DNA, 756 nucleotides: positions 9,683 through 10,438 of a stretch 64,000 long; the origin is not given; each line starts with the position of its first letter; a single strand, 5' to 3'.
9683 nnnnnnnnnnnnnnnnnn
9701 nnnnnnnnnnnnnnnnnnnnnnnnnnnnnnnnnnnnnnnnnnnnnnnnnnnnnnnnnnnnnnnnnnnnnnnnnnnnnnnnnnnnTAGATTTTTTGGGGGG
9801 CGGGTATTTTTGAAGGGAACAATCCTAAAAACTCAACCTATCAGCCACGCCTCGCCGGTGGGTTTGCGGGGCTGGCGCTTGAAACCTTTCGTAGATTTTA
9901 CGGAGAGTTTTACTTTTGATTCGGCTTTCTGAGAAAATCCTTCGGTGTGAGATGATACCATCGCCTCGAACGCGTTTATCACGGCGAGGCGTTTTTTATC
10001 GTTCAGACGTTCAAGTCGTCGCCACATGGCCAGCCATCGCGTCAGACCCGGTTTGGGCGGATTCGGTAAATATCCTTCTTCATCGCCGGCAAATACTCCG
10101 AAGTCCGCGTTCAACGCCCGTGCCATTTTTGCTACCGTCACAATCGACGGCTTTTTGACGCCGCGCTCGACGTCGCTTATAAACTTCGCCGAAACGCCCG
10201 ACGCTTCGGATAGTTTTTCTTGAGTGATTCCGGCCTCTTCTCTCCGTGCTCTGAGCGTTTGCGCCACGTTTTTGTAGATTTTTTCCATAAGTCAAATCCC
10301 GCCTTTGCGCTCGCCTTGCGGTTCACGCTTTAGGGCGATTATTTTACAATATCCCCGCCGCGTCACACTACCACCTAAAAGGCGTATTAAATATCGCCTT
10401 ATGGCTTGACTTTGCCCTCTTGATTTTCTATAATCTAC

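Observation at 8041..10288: SRA-HNH (type IV-like) nuclease + DEDDh exonuclease + XRE regulator mini-island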

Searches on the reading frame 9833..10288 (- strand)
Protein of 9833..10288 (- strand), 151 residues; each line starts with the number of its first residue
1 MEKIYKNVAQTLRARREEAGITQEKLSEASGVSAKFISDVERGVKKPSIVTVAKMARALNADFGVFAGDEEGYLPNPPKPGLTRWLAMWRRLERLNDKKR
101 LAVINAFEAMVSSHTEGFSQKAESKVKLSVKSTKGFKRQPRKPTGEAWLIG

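Call 3: search_protein_families(library=pfam, proteins=[window:9833-10288:-], max_evalue=0.1)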
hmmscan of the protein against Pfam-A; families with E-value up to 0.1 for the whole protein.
window:9833-10288:- (151 aa): 5 families
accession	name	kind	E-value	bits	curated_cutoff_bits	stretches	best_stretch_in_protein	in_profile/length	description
PF01381.28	HTH_3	-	3.4e-14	53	23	1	12-63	1-52/55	Helix-turn-helix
PF13560.12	HTH_31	-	9.3e-12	45.5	27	1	9-62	3-57/64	Helix-turn-helix domain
PF12844.13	HTH_19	-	1.8e-05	25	30.2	1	11-60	3-52/64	Helix-turn-helix domain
PF13443.12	HTH_26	-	0.00011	22.8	22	1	12-64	2-55/63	Cro/C1-type HTH DNA-binding domain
PF13413.12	HTH_25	-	0.0017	18.6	24.6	1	11-43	1-33/62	Helix-turn-helix domain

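Call 4: search_protein_families(library=padloc, proteins=[window:9833-10288:-], max_evalue=0.1)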
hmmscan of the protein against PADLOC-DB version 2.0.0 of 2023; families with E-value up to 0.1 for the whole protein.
window:9833-10288:- (151 aa): 21 families
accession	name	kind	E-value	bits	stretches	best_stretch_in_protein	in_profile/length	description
PDLC02926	HTH_VI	-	6.4e-11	40.4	1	8-63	2-57/92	-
PDLC04142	capH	-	1.8e-09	36.6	1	4-98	3-86/103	capH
PDLC03954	RmrA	-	7.4e-08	29.7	1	5-112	8-113/380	-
PDLC03949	RmrA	-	1e-07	29.2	1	11-71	6-66/363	-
PDLC03953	RmrA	-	3e-07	28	1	8-67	6-65/373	-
PDLC03664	Control_protein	-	3.2e-07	28.7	1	9-60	15-66/74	control protein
PDLC03665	Control_protein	-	5.5e-07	27.8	1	9-59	10-61/77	control protein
PDLC03946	RmrA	-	1.6e-06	25.1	1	11-73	6-68/357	-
PDLC03671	Control_protein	-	6.2e-06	24.4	1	6-61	13-68/84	control protein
PDLC03955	RmrA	-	8.5e-06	23.2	1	12-69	25-82/371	-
PDLC03947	RmrA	-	1e-05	22.6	1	6-67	10-71/383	-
PDLC03666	Control_protein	-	1.3e-05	23.6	1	8-62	7-61/77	control protein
PDLC03952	RmrA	-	1.7e-05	21.9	1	8-69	23-84/395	-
PDLC04775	PDC-M69A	-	2.8e-05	22.6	1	1-62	1-62/113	-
PDLC03951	RmrA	-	8.6e-05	19.7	1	9-64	10-65/400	-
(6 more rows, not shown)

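Call 40: search_protein_families(library=ncbifam, proteins=[window:9833-10288:-], max_evalue=0.001)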
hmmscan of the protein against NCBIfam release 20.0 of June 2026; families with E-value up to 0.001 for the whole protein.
window:9833-10288:- (151 aa): 10 families
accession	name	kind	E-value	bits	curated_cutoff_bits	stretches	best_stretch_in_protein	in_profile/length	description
TIGR03070.1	couple_hipB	subfamily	1.3e-13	50.7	71.65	1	7-61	2-56/58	type II toxin-antitoxin system Y4mF family antitoxin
NF006015.0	PRK08154.1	subfamily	1.2e-09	37.8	204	1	4-113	27-128/314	anaerobic benzoate catabolism transcriptional regulator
NF041951.1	phage_RstR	subfamily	2.7e-09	37.2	80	1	8-115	3-104/108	RstR family transcriptional repressor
NF010465.0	PRK13890.1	equivalog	7.3e-07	29.3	96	1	16-62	14-60/121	conjugal transfer protein TrbA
TIGR00270.2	TIGR00270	equivalog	2.3e-06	27.5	110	1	3-61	71-129/159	multiprotein bridging factor aMBF1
NF007257.0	PRK09706.1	subfamily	4.1e-06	26.6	101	1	7-81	5-79/135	transcriptional repressor DicA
NF046032.1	TransRegSlrRBacil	equivalog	5.7e-06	26.5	250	1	10-63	4-58/149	HTH-type transcriptional regulator SlrR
NF041677.1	trans_regClgR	equivalog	2.6e-05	24.3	170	1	7-60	8-61/113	transcriptional regulator ClgR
NF007408.0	PRK09943.1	equivalog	0.00047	19.8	211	1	9-66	9-66/185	HTH-type transcriptional regulator PuuR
NF047948.1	male_kill_WMK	equivalog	0.00067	19.2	300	1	6-60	4-58/300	WO male-killing family protein Wmk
